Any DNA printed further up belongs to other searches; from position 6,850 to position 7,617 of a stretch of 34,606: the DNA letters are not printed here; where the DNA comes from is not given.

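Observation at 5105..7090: Sec-signal-like N-termini on proteins that are normally flagellar type III substrates (FlgJ-like, FlgB, FlgC and the first rod paralog)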

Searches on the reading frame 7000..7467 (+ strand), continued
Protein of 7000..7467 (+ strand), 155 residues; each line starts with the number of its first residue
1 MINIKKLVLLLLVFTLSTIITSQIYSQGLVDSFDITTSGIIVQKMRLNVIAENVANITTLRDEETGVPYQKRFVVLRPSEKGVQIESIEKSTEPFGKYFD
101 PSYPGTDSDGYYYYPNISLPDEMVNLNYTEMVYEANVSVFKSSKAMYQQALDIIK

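Call 51: find_homologous_proteins(query=P0119, max_evalue=1e-10)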
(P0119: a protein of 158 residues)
Query P0119 (158 aa): 540 proteins with E <= 1e-10 among 580 candidates; the best 120 are listed.
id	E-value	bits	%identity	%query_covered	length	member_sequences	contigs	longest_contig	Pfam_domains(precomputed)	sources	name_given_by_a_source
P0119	1.4e-96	338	100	100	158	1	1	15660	PF06429.19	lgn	-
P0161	1.4e-53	198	61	100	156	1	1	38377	PF06429.19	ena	-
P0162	3.3e-52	194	61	100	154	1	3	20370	-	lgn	-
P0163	7.1e-51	190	61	100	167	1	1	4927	PF00460.26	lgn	-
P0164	1.5e-50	189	60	94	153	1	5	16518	PF06429.19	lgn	-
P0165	2.6e-50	188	58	100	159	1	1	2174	PF06429.19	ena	-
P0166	3.7e-50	187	63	87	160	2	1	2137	PF06429.19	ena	-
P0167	5.1e-50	187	60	94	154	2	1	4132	PF06429.19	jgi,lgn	-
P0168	1.4e-49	186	61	94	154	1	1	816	PF06429.19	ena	-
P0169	4.2e-49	184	57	100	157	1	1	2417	PF00460.26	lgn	-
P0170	5.5e-49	184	59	96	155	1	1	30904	PF06429.19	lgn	-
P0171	8.6e-49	183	57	98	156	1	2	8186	PF06429.19,PF00460.26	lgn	-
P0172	1.7e-48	182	59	96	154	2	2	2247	PF06429.19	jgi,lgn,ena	jgi:flagellar basal-body rod protein FlgC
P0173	5.4e-48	180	58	100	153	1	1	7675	PF06429.19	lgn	-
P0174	6.2e-48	180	57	99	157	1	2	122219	-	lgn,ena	-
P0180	4.0e-45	171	54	100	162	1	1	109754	PF06429.19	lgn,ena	-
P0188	2.5e-39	152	50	100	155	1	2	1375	PF06429.19,PF00460.26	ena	-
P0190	4.7e-39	151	54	85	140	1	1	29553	PF06429.19,PF00460.26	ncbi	-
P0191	5.4e-39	151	56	85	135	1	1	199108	PF06429.19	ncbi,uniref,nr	ncbi:flagellar basal body rod protein FlgC [Pelagibius marinus]|uniref:flagellar basal body rod prot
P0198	2.3e-38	149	54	85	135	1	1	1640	PF06429.19,PF00460.26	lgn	-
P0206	8.3e-38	147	53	87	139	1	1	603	PF06429.19,PF00460.26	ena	-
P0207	9.4e-38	147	54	85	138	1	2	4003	PF06429.19,PF00460.26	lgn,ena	-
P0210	1.1e-37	147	55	83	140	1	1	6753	PF06429.19,PF00460.26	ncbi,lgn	-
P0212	2.0e-37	146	55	85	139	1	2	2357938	PF06429.19,PF00460.26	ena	-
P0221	5.2e-37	145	54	85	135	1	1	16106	PF06429.19,PF00460.26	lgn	-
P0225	7.2e-37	144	52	83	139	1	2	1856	PF06429.19,PF00460.26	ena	-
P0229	1.1e-36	144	47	100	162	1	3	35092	PF06429.19,PF00460.26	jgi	jgi:flagellar basal-body rod protein FlgC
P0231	1.2e-36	144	51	85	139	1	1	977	PF06429.19,PF00460.26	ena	-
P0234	1.5e-36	143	53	83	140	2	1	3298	PF06429.19,PF00460.26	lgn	-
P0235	1.6e-36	143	56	83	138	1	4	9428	PF06429.19,PF00460.26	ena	-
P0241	4.0e-36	142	52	85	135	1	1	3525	PF06429.19,PF00460.26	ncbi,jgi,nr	ncbi:MAG: flagellar basal body rod protein FlgC [Rhodospirillales bacterium]|nr:flagellar basal body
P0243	4.2e-36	142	51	85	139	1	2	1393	PF06429.19,PF00460.26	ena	-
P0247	5.1e-36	142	54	85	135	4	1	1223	PF06429.19,PF00460.26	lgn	-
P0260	1.2e-35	140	51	85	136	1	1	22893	PF06429.19,PF00460.26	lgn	-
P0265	1.4e-35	140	52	82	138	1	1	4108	PF06429.19,PF00460.26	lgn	-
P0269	1.7e-35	140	54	85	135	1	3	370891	PF06429.19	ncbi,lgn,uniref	ncbi:flagellar basal body rod protein FlgC [Dongia sp.]|uniref:flagellar basal body rod protein FlgC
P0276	2.5e-35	139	52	85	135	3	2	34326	PF06429.19,PF00460.26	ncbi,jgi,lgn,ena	-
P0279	2.7e-35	139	51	85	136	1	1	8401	PF06429.19,PF00460.26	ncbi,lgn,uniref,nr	ncbi:flagellar basal body rod protein FlgC [Falsiroseomonas selenitidurans]|uniref:Flagellar basal-b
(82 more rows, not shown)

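Call 53: find_encoding_contigs(protein=P0174, flank=10000, max_places=1)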
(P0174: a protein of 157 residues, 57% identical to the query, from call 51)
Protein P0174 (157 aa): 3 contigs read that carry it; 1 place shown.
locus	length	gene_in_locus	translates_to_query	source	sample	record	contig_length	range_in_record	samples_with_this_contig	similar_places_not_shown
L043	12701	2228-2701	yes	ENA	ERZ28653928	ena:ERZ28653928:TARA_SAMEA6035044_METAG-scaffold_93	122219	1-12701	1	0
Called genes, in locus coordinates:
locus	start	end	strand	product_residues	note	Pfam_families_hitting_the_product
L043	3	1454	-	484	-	?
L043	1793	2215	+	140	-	PF00460:Flg_bb_rod (weak)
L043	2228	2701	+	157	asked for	-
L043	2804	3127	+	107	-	PF02049:FliE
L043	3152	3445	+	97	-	PF01313:Bac_export_3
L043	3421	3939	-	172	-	PF13238:AAA_18 (faint)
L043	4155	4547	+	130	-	-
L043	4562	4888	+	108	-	-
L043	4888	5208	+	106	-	-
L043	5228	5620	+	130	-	-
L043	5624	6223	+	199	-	-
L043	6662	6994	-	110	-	-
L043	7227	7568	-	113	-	-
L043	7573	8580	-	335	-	PF04233:Phage_Mu_F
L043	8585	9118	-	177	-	-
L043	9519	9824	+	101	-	PF13499:EF-hand_7 (faint), PF00036:EF-hand_1 (faint), PF13202:EF-hand_5 (faint), PF13405:EF-hand_6 (faint)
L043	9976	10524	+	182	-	PF04542:Sigma70_r2, PF08281:Sigma70_r4_2, PF04545:Sigma70_r4 (weak)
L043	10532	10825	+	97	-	-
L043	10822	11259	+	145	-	PF13801:Metal_resist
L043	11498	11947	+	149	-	PF00210:Ferritin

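Call 54: find_encoding_contigs(protein=P0180, flank=10000, max_places=1)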
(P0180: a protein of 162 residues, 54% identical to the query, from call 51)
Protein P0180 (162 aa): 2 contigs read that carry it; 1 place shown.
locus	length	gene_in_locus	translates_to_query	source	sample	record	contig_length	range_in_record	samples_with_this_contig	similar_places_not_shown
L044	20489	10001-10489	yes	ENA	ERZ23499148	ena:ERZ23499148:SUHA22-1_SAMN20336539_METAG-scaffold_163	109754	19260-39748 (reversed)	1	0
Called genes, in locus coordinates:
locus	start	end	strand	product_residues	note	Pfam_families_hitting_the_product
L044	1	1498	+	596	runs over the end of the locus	PF00180:Iso_dh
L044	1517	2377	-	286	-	PF01370:Epimerase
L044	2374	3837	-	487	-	-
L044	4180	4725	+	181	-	PF02464:CinA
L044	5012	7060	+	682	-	-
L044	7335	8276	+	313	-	PF01040:UbiA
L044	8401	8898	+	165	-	PF00572:Ribosomal_L13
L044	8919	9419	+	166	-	PF00380:Ribosomal_S9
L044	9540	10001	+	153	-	PF00460:Flg_bb_rod (weak)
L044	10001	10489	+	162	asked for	PF06429:Flg_bbr_C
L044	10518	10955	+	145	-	PF10768:FliX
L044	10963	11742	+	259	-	PF12146:Hydrolase_4 (weak), PF12697:Abhydrolase_6 (weak)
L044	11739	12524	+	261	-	PF00899:ThiF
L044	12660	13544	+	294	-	PF04542:Sigma70_r2, PF04545:Sigma70_r4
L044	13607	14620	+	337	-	PF01118:Semialdhyde_dh, PF02774:Semialdhyde_dhC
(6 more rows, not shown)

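Call 63: search_solved_structures(query=A2, max_evalue=0.001, show_alignments=1)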
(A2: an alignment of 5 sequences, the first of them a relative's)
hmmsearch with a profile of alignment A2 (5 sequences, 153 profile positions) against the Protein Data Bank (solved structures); distinct sequences matched with E-value up to 0.001: 5.
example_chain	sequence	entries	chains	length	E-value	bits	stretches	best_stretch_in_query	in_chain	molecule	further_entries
12du_W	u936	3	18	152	2.5e-24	89.1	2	78-152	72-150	Flagellar basal-body rod protein FlgC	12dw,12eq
7bin_V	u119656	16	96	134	2.6e-19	72.8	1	28-148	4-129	Flagellar basal-body rod protein FlgC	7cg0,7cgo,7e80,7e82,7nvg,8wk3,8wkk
8z5s_g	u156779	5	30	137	3.2e-16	62.8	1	28-149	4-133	Flagellar basal-body rod protein FlgC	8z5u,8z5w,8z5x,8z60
6jzr_A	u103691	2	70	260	1.2e-05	28.5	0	107-147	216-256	Flagellar basal-body rod protein FlgG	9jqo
5wrh_A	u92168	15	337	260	1.2e-05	28.5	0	107-147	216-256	Flagellar basal-body rod protein FlgG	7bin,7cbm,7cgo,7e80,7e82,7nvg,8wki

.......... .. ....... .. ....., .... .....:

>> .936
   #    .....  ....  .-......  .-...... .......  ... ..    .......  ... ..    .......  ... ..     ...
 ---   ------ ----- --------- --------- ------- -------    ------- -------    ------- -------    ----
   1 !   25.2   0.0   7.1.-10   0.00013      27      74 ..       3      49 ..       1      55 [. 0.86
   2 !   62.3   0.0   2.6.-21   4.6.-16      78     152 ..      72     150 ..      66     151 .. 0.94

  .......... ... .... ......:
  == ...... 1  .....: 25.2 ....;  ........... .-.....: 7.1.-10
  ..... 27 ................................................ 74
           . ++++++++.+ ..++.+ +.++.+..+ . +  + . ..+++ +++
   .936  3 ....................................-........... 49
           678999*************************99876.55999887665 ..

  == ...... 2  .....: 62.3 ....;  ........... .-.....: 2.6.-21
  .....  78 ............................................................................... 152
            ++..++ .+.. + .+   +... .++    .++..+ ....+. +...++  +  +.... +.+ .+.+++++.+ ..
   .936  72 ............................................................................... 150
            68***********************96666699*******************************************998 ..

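Call 68: find_encoding_contigs(protein=P0191, flank=3000, max_places=1)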
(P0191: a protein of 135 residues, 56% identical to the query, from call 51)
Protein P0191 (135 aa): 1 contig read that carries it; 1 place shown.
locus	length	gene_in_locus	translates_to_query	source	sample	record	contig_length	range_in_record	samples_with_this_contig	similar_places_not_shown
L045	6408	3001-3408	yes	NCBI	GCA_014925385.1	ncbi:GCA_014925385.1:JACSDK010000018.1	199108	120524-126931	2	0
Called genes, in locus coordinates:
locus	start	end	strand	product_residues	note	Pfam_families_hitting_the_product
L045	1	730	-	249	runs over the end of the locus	PF00813:FliP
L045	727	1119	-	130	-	-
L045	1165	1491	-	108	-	-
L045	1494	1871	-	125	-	PF01312:Bac_export_2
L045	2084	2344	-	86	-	PF02599:CsrA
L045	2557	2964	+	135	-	-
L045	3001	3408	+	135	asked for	PF06429:Flg_bbr_C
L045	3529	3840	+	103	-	PF02049:FliE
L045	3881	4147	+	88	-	PF01313:Bac_export_3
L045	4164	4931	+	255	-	PF01311:Bac_export_1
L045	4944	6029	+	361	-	PF01312:Bac_export_2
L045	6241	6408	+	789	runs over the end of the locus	PF00989:PAS (faint), PF13426:PAS_9 (faint), PF13188:PAS_8 (faint), PF08448:PAS_4, PF00512:HisKA, PF02518:HATPase_c, PF00072:Response_reg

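Call 69: find_encoding_contigs(protein=P0269, flank=3000, max_places=1)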
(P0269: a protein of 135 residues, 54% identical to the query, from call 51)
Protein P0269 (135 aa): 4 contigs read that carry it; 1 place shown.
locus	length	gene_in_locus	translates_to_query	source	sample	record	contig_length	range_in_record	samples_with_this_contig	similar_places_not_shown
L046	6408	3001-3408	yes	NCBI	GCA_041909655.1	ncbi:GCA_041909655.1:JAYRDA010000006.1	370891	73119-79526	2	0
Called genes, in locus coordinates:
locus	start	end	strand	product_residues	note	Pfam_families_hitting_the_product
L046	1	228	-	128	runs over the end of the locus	PF04347:FliO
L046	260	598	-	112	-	-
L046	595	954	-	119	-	PF01312:Bac_export_2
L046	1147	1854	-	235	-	-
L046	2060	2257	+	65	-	-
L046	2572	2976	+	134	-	-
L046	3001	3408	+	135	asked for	PF06429:Flg_bbr_C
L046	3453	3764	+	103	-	PF02049:FliE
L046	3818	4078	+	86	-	PF01313:Bac_export_3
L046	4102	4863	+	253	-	PF01311:Bac_export_1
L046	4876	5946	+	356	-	PF01312:Bac_export_2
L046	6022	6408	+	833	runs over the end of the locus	PF00989:PAS (faint), PF13188:PAS_8 (faint), PF13426:PAS_9 (faint), PF08448:PAS_4, PF00512:HisKA, PF02518:HATPase_c, PF00072:Response_reg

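Call 81: find_homologous_proteins(query=L039:12394-13743:+, max_evalue=1e-60)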
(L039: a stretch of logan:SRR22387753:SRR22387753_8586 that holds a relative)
Query L039:12394-13743:+ (449 aa): 8000 proteins with E <= 1e-60 among 8000 candidates; the best 120 are listed.
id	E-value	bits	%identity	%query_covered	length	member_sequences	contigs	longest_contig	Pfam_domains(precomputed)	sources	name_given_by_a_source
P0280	1.1e-285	965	100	100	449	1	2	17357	PF18269.7,PF02874.30,PF00006.32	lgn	-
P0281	4.2e-285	963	100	100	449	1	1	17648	PF18269.7,PF02874.30,PF00006.32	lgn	-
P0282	7.6e-256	867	87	100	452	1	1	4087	PF18269.7,PF02874.30,PF00006.32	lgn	-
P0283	6.4e-229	778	79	99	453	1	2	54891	PF18269.7,PF02874.30,PF00006.32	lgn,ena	-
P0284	6.3e-227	772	80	97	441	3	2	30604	PF18269.7,PF02874.30,PF00006.32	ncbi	ncbi:MAG: flagellar protein export ATPase FliI [Candidatus Margulisiibacteriota bacterium]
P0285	6.8e-227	772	79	97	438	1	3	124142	PF18269.7,PF02874.30,PF00006.32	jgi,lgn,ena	-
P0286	1.1e-226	771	80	96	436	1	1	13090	PF18269.7,PF02874.30,PF00006.32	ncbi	-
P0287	1.4e-226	771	79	96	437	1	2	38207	PF18269.7,PF02874.30,PF00006.32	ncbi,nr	ncbi:MAG: flagellar protein export ATPase FliI [Candidatus Margulisbacteria bacterium]|nr:flagellar 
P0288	1.4e-226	771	79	96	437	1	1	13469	PF18269.7,PF02874.30,PF00006.32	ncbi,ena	ncbi:MAG: flagellar protein export ATPase FliI [Candidatus Margulisiibacteriota bacterium]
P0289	2.3e-226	770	80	97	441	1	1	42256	PF18269.7,PF02874.30,PF00006.32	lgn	-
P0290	1.1e-225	768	79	97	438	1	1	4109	PF18269.7,PF02874.30,PF00006.32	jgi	jgi:flagellum-specific ATP synthase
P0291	1.5e-224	764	78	96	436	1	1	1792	PF18269.7,PF02874.30,PF00006.32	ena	-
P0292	2.3e-224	763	79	96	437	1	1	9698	PF18269.7,PF02874.30,PF00006.32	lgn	-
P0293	4.1e-224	762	78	97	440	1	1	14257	PF18269.7,PF02874.30,PF00006.32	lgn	-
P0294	1.2e-223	761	78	97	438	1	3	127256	PF18269.7,PF02874.30,PF00006.32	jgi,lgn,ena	-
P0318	9.4e-222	755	78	96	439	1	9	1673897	PF18269.7,PF02874.30,PF00006.32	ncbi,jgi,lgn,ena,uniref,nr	ncbi:flagellar protein export ATPase FliI [candidate division WOR-1 bacterium RIFOXYA12_FULL_43_27]|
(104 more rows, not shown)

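Call 82: find_encoding_contigs(protein=P0318, flank=10000, max_places=1)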
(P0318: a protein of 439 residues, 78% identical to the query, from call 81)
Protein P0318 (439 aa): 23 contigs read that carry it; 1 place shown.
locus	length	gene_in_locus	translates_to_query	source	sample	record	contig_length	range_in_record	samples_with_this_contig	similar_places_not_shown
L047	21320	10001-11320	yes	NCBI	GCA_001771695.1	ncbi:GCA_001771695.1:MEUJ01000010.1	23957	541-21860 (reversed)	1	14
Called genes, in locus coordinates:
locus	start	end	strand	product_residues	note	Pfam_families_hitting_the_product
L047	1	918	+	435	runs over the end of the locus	-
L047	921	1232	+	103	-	PF01312:Bac_export_2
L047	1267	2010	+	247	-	PF22692:LlgE_F_G_D1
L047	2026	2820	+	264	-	PF22692:LlgE_F_G_D1, PF06429:Flg_bbr_C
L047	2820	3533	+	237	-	PF08666:SAF (weak), PF13144:ChapFlgA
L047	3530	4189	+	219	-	PF02107:FlgH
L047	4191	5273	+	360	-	PF02119:FlgI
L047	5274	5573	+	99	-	-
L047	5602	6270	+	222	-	PF04542:Sigma70_r2, PF04545:Sigma70_r4, PF08281:Sigma70_r4_2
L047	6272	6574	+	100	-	PF00460:Flg_bb_rod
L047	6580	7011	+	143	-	PF00460:Flg_bb_rod (weak), PF06429:Flg_bbr_C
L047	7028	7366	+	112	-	PF02049:FliE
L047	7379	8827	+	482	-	PF01514:YscJ_FliF, PF08345:YscJ_FliF_C (faint)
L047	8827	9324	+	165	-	PF14842:FliG_N, PF14841:FliG_M (weak)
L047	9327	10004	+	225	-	PF02108:FliH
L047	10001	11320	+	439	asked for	PF02874:ATP-synt_ab_N, PF00006:ATP-synt_ab, PF18269:T3SS_ATPase_C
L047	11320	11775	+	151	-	PF02050:FliJ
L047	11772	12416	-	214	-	PF00300:His_Phos_1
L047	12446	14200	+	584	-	PF17297:PEPCK_N, PF00821:PEPCK_GTP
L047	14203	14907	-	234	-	PF00977:His_biosynth, PF01207:Dus (faint), PF01070:FMN_dh (faint)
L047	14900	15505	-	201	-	PF00117:GATase, PF07685:GATase_3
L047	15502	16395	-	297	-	PF00480:ROK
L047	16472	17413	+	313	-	PF03773:ArsP_1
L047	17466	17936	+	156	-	PF03773:ArsP_1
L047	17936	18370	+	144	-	PF03773:ArsP_1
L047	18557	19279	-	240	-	PF01925:TauE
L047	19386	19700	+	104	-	PF12840:HTH_20 (weak), PF01022:HTH_5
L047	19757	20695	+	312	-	PF03599:CdhD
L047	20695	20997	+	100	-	PF13484:Fer4_16 (faint), PF14697:Fer4_21 (faint), PF00037:Fer4 (weak), PF13237:Fer4_10, PF12837:Fer4_6 (weak), PF12838:Fer4_7, PF13187:Fer4_9, PF00037:Fer4 (weak), +6 more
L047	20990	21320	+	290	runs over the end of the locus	PF01758:SBF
